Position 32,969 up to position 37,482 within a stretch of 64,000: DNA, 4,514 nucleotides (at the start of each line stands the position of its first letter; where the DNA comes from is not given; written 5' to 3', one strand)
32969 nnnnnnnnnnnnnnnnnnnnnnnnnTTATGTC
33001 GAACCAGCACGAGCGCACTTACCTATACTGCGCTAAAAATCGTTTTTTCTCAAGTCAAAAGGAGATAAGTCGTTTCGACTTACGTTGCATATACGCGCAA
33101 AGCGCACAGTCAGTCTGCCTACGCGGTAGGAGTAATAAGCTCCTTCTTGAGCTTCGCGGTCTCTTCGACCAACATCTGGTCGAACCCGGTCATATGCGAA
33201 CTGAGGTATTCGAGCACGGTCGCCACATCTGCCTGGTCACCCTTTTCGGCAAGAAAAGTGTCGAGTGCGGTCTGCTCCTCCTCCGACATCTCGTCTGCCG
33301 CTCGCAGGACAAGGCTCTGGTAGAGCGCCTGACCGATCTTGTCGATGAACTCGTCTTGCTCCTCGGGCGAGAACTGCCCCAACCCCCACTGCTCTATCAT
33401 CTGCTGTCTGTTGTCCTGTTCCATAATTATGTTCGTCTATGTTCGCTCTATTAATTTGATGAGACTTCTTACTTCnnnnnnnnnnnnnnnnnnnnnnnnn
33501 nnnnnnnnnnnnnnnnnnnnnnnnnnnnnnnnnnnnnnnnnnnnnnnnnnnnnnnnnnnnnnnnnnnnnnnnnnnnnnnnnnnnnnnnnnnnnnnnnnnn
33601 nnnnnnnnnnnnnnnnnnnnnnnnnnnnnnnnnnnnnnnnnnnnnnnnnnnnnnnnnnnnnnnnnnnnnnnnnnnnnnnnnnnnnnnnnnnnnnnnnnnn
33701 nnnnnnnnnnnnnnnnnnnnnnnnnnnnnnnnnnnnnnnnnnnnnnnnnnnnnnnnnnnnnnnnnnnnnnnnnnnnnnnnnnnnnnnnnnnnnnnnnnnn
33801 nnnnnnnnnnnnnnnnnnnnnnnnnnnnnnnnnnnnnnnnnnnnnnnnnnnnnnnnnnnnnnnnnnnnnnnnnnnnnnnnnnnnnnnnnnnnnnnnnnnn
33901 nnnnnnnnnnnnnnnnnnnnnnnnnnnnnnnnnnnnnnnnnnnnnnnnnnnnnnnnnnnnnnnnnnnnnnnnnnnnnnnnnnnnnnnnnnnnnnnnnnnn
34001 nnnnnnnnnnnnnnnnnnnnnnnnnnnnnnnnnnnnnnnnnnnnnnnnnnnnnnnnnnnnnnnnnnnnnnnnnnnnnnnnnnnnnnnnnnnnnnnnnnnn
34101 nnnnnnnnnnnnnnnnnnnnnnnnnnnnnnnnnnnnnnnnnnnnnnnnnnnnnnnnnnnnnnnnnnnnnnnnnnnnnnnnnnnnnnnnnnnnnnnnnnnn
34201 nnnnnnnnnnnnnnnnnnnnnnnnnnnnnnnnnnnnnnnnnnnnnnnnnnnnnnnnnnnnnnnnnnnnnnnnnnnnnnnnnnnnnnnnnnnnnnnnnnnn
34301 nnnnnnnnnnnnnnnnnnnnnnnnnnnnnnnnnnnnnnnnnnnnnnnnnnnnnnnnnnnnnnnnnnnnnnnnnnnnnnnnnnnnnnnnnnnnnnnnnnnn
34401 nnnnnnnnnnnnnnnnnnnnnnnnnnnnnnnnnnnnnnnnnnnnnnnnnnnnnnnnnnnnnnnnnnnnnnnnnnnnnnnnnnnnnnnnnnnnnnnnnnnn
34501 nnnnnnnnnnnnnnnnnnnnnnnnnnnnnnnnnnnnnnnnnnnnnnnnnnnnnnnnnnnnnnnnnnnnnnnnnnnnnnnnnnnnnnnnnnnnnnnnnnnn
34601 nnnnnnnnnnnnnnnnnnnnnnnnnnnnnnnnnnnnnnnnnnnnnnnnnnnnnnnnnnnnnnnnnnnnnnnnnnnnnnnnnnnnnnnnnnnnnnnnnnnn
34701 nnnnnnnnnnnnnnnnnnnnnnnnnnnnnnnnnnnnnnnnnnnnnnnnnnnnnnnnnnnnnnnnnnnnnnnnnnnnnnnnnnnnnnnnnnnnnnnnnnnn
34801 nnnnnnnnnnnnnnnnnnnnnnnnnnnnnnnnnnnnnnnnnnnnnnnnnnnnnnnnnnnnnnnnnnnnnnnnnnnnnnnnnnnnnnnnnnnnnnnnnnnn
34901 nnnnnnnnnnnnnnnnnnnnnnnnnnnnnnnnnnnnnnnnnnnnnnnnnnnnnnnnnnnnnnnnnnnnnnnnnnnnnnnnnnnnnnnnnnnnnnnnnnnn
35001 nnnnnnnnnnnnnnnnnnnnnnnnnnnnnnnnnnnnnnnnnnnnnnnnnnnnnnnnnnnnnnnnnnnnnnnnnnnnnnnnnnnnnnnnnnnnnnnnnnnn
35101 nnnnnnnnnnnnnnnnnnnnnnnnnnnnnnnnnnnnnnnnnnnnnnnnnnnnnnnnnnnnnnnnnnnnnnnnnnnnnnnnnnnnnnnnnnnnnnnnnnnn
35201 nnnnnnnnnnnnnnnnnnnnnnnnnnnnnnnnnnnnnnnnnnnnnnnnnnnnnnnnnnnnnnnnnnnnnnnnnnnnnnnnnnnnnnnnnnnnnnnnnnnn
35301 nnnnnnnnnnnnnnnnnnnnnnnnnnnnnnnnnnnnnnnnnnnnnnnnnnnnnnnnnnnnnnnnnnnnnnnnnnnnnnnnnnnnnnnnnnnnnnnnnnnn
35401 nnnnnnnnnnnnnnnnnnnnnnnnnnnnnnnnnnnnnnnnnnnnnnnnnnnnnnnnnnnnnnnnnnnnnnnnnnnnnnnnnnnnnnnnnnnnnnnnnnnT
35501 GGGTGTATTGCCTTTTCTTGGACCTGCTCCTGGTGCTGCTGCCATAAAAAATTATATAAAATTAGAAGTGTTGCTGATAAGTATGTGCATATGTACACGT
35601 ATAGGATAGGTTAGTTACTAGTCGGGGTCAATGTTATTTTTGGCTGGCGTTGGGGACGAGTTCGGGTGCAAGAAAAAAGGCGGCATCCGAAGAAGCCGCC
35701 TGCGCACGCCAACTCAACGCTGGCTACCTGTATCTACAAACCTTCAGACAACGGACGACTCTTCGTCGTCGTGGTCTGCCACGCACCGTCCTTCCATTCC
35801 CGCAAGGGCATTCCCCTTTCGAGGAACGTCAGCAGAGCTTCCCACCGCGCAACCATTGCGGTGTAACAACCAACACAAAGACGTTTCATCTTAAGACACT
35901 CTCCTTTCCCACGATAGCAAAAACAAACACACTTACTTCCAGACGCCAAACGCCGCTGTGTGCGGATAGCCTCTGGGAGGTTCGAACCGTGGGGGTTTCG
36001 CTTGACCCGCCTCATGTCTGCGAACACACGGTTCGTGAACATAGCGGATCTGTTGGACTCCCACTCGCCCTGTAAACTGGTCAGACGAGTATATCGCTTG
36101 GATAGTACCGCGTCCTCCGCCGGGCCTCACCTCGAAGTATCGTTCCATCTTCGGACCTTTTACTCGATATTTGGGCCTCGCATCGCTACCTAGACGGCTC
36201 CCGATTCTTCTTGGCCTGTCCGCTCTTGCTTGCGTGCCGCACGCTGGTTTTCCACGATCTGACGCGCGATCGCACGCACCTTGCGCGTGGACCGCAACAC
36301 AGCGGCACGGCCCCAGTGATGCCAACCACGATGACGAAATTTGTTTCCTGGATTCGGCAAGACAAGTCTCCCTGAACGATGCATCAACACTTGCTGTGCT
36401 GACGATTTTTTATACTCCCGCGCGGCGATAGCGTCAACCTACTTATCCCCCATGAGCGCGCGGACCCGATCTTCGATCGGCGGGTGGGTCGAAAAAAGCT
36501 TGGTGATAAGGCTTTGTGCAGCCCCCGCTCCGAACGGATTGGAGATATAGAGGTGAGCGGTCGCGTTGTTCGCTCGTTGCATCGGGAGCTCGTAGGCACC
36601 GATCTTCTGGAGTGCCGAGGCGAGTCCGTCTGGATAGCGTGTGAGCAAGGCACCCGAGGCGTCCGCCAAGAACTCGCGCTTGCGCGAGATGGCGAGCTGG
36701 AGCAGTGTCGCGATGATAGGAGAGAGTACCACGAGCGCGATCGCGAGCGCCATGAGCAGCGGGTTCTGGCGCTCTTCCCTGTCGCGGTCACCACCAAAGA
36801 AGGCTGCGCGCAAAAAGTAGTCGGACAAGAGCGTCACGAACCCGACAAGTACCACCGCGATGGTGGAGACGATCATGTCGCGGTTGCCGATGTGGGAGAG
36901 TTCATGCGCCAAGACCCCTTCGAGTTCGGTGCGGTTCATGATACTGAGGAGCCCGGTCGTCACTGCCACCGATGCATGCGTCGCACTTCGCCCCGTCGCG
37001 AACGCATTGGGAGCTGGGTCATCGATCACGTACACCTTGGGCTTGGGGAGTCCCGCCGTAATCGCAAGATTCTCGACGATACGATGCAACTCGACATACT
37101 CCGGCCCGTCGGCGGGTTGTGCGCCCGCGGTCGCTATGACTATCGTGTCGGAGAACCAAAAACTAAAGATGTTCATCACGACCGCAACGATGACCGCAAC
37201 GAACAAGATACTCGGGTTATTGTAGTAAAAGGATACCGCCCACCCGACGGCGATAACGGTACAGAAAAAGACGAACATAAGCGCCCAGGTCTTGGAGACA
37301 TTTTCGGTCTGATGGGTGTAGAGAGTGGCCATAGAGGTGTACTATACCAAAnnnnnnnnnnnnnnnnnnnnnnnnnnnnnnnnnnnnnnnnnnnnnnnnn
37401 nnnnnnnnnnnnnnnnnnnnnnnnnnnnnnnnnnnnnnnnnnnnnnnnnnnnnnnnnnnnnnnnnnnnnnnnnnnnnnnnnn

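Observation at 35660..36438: ~760-nt untranslated region downstream of htpX ending in a strong minus-strand terminator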

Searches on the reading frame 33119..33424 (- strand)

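Call 45: search_protein_families(library=pfam, proteins=[window:33119-33424:-], max_evalue=1)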
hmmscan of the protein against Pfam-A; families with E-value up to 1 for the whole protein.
window:33119-33424:- (101 aa): 3 families
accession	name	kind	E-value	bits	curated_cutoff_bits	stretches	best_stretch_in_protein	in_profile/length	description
PF03037.21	KMP11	-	0.05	14.8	28.3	1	44-96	17-66/90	Kinetoplastid membrane protein 11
PF18908.5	DUF5663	-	0.12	13.5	23.7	1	10-95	2-83/84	Protein of unknown function (DUF5663)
PF07037.17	YfeC-like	-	0.14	12.9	22.9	1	21-62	69-109/122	Transcription regulator YfeC-like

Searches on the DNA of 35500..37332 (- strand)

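Call 4: search_rna_families(source=window, start=35500, end=36600, threshold=evalue, max_evalue=10, show_alignments=3)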
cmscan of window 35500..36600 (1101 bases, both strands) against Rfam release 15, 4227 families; matches with E-value up to 10: 3.
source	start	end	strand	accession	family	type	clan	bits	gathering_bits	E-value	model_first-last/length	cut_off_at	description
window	35671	35727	-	RF01489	sbrA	Gene; sRNA;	-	19.5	45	0.39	1-71/71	no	Listeria sRNA sbrA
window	35722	35776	-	RF01647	ceN61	Gene; snRNA; snoRNA; CD-box;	-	17.1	60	1.3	1-72/72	no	Caenorhabditis snoRNA ceN61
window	35913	36014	+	RF02494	Gl_U6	Gene; snRNA; splicing;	-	13.7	100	8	1-102/102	no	Giardia U6 spliceosomal RNA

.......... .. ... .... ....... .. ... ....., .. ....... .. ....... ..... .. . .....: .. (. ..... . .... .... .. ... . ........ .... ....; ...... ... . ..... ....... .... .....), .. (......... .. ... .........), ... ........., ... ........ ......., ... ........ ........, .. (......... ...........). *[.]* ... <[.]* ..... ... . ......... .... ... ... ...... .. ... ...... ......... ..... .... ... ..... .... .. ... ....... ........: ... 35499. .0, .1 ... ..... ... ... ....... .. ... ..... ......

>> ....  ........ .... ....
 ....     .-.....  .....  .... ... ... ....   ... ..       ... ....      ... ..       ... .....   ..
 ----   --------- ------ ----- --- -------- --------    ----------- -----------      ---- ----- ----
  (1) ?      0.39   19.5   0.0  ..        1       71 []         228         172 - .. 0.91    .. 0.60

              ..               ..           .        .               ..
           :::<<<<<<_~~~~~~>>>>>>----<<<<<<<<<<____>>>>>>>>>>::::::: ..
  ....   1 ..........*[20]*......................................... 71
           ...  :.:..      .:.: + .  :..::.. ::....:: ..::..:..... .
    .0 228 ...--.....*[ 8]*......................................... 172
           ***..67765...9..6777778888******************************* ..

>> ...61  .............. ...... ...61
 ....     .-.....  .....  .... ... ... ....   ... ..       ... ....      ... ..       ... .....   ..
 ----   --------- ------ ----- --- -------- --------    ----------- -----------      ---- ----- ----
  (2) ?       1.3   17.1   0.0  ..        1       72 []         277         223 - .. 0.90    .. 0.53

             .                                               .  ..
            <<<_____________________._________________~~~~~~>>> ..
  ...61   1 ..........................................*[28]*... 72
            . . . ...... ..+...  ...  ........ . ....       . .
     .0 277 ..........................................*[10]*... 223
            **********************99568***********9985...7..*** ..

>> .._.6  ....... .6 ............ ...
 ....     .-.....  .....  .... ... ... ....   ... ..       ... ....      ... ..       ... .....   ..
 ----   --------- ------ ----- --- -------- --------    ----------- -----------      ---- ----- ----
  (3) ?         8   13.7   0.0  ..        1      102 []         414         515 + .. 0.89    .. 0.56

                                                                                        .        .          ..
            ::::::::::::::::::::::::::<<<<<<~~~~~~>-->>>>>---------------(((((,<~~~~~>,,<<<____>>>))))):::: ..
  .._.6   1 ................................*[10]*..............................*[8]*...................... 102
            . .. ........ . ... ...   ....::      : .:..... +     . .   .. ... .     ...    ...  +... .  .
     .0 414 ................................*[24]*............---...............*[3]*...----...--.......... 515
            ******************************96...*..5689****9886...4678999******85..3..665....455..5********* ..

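Call 16: search_rna_families(sources=[L001, L002, L003, L004, L005, L006, L007, L008, L009, L010, L011, L012, L013, L014, L015, L016], threshold=gathering)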
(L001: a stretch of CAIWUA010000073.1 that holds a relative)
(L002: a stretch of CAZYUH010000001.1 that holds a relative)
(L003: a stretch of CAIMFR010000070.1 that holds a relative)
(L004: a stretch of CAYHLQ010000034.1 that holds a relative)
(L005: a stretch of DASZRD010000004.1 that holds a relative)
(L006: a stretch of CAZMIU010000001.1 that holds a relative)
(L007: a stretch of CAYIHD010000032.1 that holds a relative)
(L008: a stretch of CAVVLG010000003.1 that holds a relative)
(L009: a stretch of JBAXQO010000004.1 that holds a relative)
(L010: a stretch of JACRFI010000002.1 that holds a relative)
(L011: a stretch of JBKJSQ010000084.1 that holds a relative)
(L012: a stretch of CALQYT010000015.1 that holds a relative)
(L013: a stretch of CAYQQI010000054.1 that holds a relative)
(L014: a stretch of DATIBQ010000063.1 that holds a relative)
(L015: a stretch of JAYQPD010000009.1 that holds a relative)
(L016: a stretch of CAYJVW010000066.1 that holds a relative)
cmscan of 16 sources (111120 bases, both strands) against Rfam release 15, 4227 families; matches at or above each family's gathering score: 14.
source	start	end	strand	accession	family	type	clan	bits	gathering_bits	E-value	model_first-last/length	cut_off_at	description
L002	8439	8726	+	RF00010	RNaseP_bact_a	Gene; ribozyme;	CL00002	112.1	100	3.2e-33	1-367/367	no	Bacterial RNase P class A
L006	5990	6290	-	RF00010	RNaseP_bact_a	Gene; ribozyme;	CL00002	108.9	100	3.7e-32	1-367/367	no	Bacterial RNase P class A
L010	5492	5578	+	RF00005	tRNA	Gene; tRNA;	CL00001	57.9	29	1.2e-09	1-71/71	no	tRNA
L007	1971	2055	+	RF00005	tRNA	Gene; tRNA;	CL00001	57.3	29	1.7e-09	1-71/71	no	tRNA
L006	4965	5049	+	RF00005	tRNA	Gene; tRNA;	CL00001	57.1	29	1.9e-09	1-71/71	no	tRNA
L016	1756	1842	+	RF00005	tRNA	Gene; tRNA;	CL00001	56.3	29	3.1e-09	1-71/71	no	tRNA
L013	1598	1682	+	RF00005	tRNA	Gene; tRNA;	CL00001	56.2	29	3.4e-09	1-71/71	no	tRNA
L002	5246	5330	+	RF00005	tRNA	Gene; tRNA;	CL00001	56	29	3.9e-09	1-71/71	no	tRNA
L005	4932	5016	+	RF00005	tRNA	Gene; tRNA;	CL00001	55.9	29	4.1e-09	1-71/71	no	tRNA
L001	2714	2798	+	RF00005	tRNA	Gene; tRNA;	CL00001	55.7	29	4.7e-09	1-71/71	no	tRNA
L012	5633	5717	+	RF00005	tRNA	Gene; tRNA;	CL00001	55.7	29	4.7e-09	1-71/71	no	tRNA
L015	5435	5521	+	RF00005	tRNA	Gene; tRNA;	CL00001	55.7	29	4.6e-09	1-71/71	no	tRNA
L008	5865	5949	+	RF00005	tRNA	Gene; tRNA;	CL00001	55.6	29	5.1e-09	1-71/71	no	tRNA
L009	8205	8291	-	RF00005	tRNA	Gene; tRNA;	CL00001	51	29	9.1e-08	1-71/71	no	tRNA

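Call 41: search_rna_families(sources=[L088, L087], threshold=evalue, max_evalue=5)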
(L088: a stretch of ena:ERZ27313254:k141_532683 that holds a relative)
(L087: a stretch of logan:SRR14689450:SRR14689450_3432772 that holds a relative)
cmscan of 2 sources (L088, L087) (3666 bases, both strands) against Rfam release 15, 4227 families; matches with E-value up to 5: 3.
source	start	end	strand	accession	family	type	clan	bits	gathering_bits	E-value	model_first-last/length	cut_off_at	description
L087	42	148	-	RF00812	mir-83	Gene; miRNA;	-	21.2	44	1.8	1-84/84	no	mir-83 microRNA precursor family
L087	807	866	-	RF03078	chrB-a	Cis-reg;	-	21.1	43.9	1.7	1-80/80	no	chrB-a RNA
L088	922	1032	+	RF01809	symR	Gene; antitoxin;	-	20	61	1.7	1-77/77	no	SymR antitoxin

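Call 84: search_dna_similar(query=window:35640-36440:-, collection=phages, mode=distant, max_evalue=0.01, max_rows=5)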
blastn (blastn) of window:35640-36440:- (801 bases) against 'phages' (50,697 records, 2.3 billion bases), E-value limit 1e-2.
No match.

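Call 85: search_dna_similar(query=window:35640-36440:-, collection=plasmids, mode=distant, max_evalue=0.01, max_rows=5)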
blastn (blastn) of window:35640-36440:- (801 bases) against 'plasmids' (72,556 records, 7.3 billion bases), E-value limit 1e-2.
No match.
